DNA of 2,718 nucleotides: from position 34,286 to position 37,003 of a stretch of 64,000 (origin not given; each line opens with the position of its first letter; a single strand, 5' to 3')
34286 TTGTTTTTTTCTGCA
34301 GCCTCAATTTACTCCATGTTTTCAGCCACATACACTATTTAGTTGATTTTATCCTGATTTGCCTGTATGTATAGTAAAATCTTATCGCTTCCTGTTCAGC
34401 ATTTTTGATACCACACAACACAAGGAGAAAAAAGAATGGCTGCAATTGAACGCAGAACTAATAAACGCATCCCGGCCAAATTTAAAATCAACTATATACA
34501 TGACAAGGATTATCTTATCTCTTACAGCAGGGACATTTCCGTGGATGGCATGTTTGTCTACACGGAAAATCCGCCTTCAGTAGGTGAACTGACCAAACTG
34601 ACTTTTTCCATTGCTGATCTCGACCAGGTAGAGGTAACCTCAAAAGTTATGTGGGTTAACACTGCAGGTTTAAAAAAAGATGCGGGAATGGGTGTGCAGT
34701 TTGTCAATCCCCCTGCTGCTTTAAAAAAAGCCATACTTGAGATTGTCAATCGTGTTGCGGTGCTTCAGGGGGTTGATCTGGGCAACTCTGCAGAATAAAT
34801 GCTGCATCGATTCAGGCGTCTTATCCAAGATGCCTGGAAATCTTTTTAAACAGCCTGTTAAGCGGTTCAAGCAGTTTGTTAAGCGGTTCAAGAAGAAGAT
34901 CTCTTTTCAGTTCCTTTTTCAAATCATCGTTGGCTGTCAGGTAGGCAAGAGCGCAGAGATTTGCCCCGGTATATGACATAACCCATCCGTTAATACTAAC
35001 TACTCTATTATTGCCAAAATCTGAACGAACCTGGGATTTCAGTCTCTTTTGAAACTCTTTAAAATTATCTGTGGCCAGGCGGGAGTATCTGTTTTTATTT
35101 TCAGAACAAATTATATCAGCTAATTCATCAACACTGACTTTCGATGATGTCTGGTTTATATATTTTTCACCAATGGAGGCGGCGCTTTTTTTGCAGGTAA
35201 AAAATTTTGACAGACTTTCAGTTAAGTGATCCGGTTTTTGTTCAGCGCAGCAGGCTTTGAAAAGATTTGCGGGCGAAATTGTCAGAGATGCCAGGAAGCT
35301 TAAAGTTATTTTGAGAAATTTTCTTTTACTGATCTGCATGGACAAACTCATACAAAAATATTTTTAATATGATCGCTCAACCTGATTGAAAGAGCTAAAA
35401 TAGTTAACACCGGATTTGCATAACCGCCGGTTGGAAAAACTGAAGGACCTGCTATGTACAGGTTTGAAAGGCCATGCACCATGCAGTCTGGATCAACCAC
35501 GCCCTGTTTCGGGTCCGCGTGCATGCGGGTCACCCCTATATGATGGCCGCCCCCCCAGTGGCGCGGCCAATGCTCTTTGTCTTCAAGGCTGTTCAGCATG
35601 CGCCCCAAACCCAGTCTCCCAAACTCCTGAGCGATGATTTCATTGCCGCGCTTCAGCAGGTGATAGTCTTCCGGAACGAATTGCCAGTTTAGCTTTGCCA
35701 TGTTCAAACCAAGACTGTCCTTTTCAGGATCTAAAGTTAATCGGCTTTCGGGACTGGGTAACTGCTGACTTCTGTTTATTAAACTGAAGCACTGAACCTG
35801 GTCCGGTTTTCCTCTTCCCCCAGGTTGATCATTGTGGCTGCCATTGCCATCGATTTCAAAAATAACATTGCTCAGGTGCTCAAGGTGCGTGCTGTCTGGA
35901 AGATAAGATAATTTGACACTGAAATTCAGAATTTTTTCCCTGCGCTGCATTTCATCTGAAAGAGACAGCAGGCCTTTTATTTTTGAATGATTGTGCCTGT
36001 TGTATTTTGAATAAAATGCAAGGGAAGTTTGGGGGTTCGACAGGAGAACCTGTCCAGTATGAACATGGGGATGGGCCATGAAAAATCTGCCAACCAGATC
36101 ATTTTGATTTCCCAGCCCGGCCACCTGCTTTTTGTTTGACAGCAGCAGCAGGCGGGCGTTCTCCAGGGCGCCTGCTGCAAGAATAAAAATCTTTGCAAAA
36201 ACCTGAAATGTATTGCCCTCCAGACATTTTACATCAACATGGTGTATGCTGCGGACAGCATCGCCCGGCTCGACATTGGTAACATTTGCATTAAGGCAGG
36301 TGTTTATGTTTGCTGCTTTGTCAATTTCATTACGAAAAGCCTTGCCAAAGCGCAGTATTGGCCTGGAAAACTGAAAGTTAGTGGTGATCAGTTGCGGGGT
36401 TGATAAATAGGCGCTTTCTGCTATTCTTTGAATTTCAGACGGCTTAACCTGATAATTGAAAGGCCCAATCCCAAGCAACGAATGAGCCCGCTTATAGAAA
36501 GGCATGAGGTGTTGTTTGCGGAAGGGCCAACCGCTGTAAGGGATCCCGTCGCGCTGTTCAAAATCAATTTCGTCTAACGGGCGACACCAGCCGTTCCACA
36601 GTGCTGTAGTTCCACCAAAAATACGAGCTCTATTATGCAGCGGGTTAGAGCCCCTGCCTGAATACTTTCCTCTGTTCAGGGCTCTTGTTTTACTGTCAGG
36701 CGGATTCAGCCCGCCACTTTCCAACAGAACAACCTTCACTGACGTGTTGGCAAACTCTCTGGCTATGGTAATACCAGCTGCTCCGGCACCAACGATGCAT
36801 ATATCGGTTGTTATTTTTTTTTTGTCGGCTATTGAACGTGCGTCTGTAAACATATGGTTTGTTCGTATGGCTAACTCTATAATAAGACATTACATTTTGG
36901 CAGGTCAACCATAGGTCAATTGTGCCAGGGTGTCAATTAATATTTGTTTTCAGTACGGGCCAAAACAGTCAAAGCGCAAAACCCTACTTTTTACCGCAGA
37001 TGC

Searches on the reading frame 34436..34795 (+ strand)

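Call 80: search_protein_families(library=pfam, proteins=[window:34436-34795:+], max_evalue=0.001)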
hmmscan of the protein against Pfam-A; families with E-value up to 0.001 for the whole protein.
window:34436-34795:+ (120 aa): 1 family
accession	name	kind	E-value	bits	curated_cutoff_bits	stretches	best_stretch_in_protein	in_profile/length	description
PF07238.19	PilZ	-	8.2e-14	52.2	22.5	1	5-104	1-100/102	PilZ domain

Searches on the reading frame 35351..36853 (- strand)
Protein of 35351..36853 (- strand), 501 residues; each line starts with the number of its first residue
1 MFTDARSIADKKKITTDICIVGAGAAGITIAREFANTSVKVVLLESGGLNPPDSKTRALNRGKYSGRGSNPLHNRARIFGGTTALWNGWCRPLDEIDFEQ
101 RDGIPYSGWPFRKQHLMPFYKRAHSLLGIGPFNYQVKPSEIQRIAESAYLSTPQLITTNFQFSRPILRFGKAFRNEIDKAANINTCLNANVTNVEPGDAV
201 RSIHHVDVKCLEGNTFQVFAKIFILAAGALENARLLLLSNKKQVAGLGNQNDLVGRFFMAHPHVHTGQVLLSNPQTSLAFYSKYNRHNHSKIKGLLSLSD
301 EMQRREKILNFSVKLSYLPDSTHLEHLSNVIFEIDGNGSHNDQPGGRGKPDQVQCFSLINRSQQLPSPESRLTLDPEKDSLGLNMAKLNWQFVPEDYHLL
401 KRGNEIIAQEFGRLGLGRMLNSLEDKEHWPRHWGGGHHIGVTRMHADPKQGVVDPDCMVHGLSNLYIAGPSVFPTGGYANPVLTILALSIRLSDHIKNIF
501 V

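Call 22: search_protein_families(library=pfam, proteins=[window:35351-36853:-], max_evalue=0.01)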
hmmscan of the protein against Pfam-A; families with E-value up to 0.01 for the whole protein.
window:35351-36853:- (501 aa): 8 families
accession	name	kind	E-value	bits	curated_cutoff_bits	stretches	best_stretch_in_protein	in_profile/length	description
PF05199.19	GMC_oxred_C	-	1.2e-17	65.2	24.6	1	366-488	1-138/139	GMC oxidoreductase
PF01266.30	DAO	-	1.5e-07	31.7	27.9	1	17-196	1-177/353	FAD dependent oxidoreductase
PF07992.20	Pyr_redox_2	-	3.7e-06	27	26.1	1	17-48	2-33/291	Pyridine nucleotide-disulphide oxidoreductase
PF01946.23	Thi4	-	0.00016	21.4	26.2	1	14-46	16-49/235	Thi4 family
PF12831.13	FAD_oxidored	-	0.00022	21.1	27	0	17-47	1-31/416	FAD dependent oxidoreductase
PF13450.12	NAD_binding_8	-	0.0012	19.5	21.9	1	20-47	1-28/68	NAD(P)-binding Rossmann-like domain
PF05834.18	Lycopene_cycl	-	0.0012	18.4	23.4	1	17-48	1-34/380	Lycopene cyclase protein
PF03486.20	HI0933_like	-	0.0087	16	50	0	17-47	2-32/244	HI0933-like protein Rossmann domain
